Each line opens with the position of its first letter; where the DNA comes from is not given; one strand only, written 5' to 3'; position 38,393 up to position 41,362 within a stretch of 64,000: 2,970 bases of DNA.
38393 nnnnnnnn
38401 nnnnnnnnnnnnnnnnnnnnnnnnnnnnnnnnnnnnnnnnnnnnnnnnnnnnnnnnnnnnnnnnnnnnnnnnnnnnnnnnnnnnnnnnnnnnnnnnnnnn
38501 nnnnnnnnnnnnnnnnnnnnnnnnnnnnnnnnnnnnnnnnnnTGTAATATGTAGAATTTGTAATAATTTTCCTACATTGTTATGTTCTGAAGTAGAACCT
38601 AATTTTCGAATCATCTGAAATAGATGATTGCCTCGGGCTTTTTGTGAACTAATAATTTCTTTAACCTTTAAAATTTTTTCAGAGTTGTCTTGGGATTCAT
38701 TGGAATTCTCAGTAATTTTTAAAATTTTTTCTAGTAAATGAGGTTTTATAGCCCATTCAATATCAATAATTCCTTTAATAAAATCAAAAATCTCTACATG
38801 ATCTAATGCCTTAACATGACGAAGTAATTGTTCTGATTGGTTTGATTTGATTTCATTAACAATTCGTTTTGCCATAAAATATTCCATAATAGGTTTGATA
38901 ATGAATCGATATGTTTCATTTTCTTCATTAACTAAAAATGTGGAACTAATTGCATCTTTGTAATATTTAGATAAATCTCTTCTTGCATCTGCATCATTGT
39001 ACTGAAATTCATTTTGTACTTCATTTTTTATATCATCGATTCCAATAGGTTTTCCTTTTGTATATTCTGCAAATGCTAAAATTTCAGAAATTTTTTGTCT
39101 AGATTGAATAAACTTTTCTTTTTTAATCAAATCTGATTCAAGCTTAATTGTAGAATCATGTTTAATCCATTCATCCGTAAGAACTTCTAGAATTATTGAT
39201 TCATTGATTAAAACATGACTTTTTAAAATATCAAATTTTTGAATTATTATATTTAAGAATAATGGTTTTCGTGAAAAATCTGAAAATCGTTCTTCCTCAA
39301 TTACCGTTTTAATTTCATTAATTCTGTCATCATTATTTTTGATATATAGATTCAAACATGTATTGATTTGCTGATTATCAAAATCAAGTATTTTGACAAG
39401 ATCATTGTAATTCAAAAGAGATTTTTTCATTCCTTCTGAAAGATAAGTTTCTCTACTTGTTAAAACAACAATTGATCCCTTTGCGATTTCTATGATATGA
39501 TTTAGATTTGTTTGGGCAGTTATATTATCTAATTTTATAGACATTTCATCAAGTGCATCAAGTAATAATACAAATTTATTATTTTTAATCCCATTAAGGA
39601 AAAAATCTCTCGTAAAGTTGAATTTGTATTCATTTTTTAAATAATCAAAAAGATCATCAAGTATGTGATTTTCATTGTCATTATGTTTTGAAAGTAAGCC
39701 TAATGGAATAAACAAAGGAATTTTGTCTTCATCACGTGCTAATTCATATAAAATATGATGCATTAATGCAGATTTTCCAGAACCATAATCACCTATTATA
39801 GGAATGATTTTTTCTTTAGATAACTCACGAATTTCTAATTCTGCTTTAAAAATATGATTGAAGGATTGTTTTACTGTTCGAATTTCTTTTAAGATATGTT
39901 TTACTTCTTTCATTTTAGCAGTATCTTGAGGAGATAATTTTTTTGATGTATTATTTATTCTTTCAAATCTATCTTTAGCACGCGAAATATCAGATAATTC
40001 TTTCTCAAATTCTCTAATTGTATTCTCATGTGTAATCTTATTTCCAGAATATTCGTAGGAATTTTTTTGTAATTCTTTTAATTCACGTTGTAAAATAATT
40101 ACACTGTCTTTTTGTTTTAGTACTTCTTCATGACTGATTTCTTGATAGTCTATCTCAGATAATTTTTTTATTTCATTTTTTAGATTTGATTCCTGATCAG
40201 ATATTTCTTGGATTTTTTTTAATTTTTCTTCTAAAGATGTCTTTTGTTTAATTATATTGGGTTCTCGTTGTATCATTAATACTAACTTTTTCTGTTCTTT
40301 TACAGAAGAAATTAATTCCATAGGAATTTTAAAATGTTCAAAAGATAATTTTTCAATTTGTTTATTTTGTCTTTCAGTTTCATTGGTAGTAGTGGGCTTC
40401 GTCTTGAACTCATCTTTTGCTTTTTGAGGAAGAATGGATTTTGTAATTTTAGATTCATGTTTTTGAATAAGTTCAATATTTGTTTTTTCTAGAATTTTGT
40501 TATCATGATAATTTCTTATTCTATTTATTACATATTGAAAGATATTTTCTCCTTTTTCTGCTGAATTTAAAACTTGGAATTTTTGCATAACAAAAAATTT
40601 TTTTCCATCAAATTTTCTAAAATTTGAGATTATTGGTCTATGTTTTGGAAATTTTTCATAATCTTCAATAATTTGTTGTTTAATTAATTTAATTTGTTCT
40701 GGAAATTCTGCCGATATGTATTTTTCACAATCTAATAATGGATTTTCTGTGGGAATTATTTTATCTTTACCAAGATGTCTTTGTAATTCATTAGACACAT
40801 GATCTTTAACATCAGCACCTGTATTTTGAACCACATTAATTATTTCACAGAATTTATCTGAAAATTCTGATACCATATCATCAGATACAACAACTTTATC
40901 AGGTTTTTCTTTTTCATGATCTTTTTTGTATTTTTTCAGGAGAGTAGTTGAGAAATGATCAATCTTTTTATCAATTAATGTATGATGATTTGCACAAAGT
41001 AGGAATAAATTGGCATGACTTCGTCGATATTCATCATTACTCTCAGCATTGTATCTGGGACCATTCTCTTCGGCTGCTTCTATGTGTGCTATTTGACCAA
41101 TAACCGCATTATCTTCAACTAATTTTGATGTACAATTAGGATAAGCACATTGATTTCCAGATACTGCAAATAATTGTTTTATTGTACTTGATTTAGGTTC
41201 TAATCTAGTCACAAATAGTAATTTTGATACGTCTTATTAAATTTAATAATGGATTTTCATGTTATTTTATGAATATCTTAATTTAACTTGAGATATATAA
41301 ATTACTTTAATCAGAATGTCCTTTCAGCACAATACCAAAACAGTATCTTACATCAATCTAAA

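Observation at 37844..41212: Archaeal NLR-like protein: HNH effector, long coiled coil, NACHT, pentapeptide repeats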

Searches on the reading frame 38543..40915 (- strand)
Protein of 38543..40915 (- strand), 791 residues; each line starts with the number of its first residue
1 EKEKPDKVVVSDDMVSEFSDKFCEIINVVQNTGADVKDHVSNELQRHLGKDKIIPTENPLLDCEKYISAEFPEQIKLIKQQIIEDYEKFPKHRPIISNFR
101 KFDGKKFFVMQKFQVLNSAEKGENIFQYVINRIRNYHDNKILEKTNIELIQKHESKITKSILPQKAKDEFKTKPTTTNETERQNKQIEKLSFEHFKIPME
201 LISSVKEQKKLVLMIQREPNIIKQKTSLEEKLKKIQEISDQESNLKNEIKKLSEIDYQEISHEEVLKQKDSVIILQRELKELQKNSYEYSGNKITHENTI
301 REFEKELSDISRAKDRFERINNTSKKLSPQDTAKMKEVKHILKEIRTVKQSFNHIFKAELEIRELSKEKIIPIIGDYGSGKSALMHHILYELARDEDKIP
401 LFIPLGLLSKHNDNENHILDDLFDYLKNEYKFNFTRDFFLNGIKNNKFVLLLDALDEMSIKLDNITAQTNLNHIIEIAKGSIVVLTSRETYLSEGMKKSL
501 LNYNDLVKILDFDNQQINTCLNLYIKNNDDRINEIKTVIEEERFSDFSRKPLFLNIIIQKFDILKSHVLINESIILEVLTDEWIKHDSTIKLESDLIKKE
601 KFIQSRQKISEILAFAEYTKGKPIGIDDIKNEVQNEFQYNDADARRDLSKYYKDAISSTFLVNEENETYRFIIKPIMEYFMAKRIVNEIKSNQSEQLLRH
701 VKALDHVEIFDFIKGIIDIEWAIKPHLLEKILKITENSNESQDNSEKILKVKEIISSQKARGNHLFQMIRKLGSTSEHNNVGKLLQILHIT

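Call 47: search_protein_representatives(protein=window:38543-40915:-)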
Query: 791 residues. Proteins with E-value up to 0.001 (for the whole library): 867; up to 1e-10: 137; up to 1e-30: 41. The best 150 are listed.
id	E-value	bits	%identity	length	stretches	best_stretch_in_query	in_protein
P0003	4.0e-214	729.8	49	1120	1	4-790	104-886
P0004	1.2e-194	665.3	45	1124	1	6-790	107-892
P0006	4.8e-148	511.3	39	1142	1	27-791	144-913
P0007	8.7e-146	503.9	43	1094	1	63-790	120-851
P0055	1.9e-133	463.1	41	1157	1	48-791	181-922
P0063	2.5e-132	459.4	38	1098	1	66-744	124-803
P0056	9.2e-130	450.9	47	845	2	308-752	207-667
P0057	2.1e-117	410.1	38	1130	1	56-791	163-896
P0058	8.7e-115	401.4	45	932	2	356-790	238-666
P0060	3.3e-107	376.3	40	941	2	346-791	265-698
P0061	2.6e-106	373.4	36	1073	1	18-790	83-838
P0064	8.6e-105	368.3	34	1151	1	57-791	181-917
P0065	6.9e-102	358.7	43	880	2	336-753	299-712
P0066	7.6e-102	358.6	41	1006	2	357-769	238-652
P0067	4.2e-94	333.0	45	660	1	366-774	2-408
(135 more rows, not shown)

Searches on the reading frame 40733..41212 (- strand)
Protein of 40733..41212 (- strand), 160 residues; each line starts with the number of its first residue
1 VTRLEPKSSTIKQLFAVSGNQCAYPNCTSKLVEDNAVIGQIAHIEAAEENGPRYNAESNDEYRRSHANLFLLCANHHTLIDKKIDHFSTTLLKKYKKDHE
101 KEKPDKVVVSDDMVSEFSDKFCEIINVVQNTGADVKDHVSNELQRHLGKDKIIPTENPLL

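Call 30: search_solved_structures(query=window:40733-41212:-, max_evalue=1, show_alignments=4)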
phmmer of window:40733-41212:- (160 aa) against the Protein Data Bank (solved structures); distinct sequences matched with E-value up to 1: 7.
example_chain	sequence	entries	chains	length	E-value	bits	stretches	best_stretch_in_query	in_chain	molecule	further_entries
7rwm_A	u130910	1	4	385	5.4e-11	46.1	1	34-114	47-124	SAVED domain-containing protein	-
9om4_A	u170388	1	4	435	1.1e-10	45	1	5-101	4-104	HNH endonuclease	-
8ysq_A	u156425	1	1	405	4.6e-07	33.3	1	9-106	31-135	SAVED domain-containing protein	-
7rwk_A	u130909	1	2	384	1.3e-05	28.7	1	16-102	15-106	SAVED domain-containing protein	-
8fm1_A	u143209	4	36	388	0.0037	20.7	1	39-88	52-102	SAVED domain-containing protein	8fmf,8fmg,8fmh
9dif_A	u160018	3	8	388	0.09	16.2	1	39-88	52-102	HNH endonuclease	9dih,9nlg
2zy2_A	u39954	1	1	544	0.58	13.5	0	44-128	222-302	L-aspartate 4-carboxylyase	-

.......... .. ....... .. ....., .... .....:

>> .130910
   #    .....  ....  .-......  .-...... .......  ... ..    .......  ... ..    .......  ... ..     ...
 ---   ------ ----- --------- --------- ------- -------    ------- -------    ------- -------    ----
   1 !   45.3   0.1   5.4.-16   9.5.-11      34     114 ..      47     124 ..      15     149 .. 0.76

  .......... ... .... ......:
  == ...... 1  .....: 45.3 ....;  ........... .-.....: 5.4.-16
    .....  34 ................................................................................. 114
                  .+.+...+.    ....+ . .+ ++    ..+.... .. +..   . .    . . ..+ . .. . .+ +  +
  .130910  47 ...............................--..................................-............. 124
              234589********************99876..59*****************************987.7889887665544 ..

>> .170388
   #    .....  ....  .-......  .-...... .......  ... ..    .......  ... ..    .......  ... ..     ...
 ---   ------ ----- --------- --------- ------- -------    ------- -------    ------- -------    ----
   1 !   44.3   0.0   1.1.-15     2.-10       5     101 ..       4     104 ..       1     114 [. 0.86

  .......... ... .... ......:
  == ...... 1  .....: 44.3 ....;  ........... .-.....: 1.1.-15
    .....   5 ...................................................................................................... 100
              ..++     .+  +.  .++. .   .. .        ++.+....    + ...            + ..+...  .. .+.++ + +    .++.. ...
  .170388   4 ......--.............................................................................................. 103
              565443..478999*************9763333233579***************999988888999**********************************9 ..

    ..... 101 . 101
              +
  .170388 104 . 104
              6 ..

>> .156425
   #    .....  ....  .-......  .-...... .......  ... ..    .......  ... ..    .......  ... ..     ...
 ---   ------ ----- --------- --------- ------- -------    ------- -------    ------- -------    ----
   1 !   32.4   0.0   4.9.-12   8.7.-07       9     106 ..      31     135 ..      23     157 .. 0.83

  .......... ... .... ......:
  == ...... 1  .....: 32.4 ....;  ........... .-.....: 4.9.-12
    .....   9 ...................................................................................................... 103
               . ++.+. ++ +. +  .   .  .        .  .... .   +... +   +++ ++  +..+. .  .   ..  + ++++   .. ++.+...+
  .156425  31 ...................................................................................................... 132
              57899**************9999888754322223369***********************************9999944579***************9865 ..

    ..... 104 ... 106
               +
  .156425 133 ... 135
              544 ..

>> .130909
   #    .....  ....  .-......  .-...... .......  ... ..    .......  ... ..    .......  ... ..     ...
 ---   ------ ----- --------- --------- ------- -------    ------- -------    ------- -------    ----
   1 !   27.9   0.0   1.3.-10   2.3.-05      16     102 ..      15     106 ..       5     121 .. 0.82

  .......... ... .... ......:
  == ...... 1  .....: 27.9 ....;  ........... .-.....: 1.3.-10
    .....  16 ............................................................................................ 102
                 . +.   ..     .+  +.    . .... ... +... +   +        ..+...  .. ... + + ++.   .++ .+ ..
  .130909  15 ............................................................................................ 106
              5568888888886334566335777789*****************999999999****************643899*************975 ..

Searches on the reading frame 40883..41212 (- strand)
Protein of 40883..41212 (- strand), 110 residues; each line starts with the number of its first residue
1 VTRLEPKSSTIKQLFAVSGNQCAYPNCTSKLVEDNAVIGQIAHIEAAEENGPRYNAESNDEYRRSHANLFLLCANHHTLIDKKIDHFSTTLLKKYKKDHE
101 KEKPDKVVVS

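Call 58: search_solved_structures(query=window:40883-41212:-, max_evalue=1, show_alignments=5)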
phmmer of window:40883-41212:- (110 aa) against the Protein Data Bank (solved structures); distinct sequences matched with E-value up to 1: 6.
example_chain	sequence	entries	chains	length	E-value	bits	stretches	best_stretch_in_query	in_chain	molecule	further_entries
9om4_A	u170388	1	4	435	4.8e-11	46.2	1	5-101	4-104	HNH endonuclease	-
7rwm_A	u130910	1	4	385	8.4e-11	45.4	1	34-108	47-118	SAVED domain-containing protein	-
8ysq_A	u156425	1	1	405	4.1e-07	33.5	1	9-102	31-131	SAVED domain-containing protein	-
7rwk_A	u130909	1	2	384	8e-06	29.4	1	16-101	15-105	SAVED domain-containing protein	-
8fm1_A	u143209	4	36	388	0.002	21.7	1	39-88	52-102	SAVED domain-containing protein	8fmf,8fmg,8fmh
9dif_A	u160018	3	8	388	0.05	17.2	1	39-88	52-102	HNH endonuclease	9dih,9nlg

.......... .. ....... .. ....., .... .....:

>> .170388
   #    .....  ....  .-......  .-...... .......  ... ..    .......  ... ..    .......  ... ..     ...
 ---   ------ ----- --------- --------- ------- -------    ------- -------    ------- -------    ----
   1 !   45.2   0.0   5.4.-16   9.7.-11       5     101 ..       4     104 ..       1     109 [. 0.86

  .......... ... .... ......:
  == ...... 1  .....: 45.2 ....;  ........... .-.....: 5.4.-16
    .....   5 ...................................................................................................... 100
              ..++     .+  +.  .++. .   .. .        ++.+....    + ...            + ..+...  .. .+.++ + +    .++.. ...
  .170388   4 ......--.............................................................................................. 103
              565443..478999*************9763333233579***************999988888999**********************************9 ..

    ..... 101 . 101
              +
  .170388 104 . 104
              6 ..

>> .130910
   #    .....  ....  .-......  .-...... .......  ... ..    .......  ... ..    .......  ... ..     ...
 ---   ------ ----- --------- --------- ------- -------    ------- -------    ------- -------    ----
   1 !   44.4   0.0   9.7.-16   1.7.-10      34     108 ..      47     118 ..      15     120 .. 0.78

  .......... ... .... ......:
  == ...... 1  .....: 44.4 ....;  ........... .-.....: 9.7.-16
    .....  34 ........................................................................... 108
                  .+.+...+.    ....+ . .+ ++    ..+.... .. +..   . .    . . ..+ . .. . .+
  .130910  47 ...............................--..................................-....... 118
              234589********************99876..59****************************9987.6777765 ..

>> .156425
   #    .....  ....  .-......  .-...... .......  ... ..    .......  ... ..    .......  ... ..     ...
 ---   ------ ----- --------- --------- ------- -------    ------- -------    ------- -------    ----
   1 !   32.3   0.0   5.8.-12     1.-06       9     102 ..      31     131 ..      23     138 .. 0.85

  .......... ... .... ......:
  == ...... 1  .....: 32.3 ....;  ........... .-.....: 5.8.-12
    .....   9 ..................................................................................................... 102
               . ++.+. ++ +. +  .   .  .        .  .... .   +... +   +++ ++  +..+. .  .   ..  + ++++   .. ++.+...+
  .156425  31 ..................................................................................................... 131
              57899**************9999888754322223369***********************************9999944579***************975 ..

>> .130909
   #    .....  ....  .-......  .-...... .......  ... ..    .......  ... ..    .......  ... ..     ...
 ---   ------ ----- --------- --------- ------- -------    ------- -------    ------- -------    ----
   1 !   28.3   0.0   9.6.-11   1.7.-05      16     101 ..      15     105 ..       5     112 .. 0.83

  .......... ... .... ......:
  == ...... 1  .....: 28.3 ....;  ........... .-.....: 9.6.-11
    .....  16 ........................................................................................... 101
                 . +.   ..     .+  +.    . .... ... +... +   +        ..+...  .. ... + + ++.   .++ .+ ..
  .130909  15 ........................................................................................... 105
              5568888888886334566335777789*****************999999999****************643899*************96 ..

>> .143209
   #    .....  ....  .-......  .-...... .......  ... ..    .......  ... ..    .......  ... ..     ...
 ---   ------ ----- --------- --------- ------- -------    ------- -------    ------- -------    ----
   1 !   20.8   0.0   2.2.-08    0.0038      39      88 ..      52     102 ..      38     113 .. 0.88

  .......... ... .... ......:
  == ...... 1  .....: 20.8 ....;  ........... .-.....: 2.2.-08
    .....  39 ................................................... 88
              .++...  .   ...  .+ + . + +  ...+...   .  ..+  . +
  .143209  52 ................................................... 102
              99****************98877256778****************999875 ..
